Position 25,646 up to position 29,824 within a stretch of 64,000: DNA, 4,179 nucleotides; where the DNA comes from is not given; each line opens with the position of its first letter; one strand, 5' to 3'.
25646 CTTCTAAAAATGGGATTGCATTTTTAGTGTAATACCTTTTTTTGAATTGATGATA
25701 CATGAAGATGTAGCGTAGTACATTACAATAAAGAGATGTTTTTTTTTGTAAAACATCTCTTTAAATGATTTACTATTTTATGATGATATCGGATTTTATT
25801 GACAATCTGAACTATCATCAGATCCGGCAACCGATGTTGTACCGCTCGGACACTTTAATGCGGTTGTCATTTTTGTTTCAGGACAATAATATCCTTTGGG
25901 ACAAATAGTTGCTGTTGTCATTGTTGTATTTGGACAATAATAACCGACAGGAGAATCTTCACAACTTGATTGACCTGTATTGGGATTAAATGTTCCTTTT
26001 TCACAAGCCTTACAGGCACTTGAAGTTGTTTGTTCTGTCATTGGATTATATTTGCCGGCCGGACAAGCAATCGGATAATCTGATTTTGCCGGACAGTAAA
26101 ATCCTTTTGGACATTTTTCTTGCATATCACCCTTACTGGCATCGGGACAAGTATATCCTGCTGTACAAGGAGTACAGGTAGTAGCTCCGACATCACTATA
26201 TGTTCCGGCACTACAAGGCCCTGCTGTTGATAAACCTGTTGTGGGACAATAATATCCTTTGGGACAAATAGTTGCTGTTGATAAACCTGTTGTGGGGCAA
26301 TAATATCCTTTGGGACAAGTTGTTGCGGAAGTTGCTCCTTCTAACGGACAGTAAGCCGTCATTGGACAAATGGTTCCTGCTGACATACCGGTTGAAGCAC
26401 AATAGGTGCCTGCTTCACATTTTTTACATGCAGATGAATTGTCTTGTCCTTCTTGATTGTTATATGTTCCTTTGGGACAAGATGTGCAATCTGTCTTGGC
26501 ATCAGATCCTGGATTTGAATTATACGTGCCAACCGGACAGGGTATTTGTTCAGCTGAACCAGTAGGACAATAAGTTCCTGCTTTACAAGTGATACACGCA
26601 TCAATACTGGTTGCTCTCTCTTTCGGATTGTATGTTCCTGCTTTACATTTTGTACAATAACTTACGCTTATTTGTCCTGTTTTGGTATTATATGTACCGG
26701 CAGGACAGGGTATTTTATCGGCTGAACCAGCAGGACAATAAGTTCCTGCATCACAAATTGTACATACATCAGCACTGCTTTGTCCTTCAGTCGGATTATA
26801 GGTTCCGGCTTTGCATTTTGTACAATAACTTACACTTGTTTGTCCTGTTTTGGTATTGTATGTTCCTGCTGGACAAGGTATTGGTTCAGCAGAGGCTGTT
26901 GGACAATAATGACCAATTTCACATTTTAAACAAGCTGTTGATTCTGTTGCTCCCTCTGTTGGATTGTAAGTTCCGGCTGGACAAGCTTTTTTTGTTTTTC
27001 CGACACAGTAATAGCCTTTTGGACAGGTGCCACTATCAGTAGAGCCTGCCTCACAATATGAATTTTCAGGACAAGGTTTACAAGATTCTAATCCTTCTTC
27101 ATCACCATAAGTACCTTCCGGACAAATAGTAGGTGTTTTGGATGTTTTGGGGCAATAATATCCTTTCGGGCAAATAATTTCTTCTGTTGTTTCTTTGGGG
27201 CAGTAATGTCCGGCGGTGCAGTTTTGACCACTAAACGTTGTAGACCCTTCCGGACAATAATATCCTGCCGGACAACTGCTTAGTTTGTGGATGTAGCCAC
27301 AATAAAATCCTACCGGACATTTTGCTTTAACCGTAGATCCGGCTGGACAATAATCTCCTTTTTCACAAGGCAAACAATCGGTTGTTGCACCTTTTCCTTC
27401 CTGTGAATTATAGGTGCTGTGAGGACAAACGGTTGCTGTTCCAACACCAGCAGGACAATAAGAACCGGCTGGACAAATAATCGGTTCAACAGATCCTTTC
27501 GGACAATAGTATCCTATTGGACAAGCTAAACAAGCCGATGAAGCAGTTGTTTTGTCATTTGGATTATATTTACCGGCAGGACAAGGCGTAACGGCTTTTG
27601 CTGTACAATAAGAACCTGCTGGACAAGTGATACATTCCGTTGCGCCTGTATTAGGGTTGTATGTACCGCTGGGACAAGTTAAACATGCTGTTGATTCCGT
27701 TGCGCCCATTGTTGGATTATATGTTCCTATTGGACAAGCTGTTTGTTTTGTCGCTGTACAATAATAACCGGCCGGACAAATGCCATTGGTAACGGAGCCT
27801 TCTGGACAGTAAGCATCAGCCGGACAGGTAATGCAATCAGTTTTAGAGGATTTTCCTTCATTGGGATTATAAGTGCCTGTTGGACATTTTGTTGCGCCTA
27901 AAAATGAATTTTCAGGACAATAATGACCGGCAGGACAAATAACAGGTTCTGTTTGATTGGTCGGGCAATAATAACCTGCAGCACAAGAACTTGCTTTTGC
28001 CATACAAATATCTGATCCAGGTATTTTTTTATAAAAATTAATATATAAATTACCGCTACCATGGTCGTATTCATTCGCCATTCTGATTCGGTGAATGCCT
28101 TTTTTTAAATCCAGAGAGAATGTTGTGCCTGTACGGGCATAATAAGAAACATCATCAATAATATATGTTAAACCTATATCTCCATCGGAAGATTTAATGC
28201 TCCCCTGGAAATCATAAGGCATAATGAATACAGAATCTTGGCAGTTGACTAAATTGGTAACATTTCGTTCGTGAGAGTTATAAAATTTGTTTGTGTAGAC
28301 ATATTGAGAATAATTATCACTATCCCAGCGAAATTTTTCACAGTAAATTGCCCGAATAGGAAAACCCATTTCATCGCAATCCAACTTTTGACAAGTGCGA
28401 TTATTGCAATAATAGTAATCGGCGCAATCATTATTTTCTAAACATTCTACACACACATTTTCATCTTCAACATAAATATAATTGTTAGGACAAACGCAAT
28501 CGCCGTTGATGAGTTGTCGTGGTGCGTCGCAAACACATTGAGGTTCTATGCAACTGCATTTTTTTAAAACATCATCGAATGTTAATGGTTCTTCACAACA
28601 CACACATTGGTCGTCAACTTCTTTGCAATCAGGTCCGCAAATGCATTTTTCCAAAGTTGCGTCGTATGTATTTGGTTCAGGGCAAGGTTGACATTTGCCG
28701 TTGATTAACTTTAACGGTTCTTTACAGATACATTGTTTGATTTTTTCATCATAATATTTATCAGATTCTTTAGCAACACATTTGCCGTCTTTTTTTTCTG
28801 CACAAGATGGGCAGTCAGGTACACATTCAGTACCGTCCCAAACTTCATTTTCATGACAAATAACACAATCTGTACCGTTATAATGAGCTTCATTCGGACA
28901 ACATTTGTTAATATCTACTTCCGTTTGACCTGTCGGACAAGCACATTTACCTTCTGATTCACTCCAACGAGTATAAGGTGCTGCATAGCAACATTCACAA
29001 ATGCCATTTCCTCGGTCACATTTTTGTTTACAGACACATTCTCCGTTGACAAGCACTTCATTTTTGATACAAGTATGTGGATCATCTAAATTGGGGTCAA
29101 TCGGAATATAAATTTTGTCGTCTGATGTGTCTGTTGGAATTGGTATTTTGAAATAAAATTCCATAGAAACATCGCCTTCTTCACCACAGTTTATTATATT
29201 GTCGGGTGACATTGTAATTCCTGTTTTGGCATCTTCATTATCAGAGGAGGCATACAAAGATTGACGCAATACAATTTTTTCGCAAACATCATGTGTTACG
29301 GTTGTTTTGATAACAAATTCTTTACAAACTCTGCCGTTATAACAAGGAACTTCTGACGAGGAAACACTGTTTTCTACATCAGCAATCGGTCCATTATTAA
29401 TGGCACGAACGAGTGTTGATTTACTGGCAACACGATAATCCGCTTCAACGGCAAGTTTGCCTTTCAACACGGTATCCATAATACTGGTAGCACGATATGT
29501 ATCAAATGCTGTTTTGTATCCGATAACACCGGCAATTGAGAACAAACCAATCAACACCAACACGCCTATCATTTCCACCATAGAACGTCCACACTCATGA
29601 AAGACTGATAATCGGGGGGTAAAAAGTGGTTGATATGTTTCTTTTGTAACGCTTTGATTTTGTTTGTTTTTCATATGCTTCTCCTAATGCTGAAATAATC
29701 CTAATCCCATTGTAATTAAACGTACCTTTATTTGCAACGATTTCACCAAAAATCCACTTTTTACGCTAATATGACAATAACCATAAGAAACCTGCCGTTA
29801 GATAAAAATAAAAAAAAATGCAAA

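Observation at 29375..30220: ~220-bp, ~95%-identical inverted repeats formed by the 5' ends of the divergent giant genes, flanking their shared control region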

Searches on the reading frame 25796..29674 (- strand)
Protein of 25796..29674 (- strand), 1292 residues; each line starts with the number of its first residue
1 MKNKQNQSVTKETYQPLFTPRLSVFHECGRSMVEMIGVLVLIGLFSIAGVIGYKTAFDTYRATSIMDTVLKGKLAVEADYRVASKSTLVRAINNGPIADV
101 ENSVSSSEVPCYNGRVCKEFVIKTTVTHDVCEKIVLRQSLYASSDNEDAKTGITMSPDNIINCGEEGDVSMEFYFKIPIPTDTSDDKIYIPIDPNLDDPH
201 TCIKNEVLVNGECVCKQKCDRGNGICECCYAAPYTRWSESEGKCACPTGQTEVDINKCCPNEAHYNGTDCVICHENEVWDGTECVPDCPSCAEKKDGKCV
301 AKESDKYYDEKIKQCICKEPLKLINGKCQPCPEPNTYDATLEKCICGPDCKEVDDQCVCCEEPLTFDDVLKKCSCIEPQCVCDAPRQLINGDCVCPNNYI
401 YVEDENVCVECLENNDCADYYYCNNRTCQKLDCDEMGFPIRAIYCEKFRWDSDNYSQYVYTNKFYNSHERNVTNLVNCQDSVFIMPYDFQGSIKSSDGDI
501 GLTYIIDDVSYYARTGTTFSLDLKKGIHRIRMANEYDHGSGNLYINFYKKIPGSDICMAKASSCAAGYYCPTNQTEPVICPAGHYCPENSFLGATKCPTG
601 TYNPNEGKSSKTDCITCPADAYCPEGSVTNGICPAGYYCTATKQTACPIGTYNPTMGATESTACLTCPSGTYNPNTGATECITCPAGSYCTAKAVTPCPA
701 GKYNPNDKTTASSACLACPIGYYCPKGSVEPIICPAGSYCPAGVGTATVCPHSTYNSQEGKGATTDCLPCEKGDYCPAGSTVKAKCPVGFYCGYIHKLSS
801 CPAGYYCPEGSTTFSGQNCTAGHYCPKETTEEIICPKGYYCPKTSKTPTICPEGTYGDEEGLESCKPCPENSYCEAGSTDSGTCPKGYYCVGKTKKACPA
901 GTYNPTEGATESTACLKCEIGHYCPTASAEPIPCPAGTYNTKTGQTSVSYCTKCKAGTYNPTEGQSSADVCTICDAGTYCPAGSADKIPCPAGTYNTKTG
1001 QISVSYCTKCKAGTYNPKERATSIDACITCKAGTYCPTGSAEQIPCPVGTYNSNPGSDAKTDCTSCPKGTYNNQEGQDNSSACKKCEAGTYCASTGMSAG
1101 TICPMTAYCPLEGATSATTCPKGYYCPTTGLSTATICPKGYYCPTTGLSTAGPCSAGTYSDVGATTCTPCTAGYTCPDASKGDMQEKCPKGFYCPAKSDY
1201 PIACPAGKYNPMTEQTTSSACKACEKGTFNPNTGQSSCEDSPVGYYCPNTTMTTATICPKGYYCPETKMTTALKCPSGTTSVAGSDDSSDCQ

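Call 11: search_protein_families(library=pfam, proteins=[window:25796-29674:-], max_evalue=0.01)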
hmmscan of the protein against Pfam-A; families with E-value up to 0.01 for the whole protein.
window:25796-29674:- (1292 aa): 1 family
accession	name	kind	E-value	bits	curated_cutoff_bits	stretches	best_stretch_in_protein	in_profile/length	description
PF07699.19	Ephrin_rec_like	-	9.8e-19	67.3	23.1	2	658-689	5-36/48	Tyrosine-protein kinase ephrin type A/B receptor-like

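Call 15: find_encoding_contigs(protein=window:25796-29674:-, flank=10000, max_places=10)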
Protein window:25796-29674:- (1292 aa): no gene with exactly this product is on record in the collection.

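Call 33: find_homologous_proteins(query=window:25796-29674:-)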
Query window:25796-29674:- (1292 aa): 1 proteins with E <= 0.001 among 1738 candidates.
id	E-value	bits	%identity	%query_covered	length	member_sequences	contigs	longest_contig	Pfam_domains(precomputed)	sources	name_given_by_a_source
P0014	7.8e-59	218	41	32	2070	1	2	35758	-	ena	-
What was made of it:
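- Protein A is not on record elsewhere (calls 15, 33).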

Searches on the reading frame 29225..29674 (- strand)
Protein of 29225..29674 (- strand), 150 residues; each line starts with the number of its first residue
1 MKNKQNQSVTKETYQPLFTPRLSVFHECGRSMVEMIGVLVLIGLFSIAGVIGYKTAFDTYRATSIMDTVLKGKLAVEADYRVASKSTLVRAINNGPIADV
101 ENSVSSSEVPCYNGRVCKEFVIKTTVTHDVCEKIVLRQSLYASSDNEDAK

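Call 12: search_protein_families(library=ncbifam, proteins=[window:29225-29674:-], max_evalue=1)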
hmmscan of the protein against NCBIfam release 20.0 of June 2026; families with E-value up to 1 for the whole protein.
window:29225-29674:- (150 aa): 1 family
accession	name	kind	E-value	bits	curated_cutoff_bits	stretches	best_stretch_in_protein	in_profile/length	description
NF041402.1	XopAG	subfamily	0.091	11.7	400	1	61-140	70-145/432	XopAG/AvrGf1 family type III secretion system effector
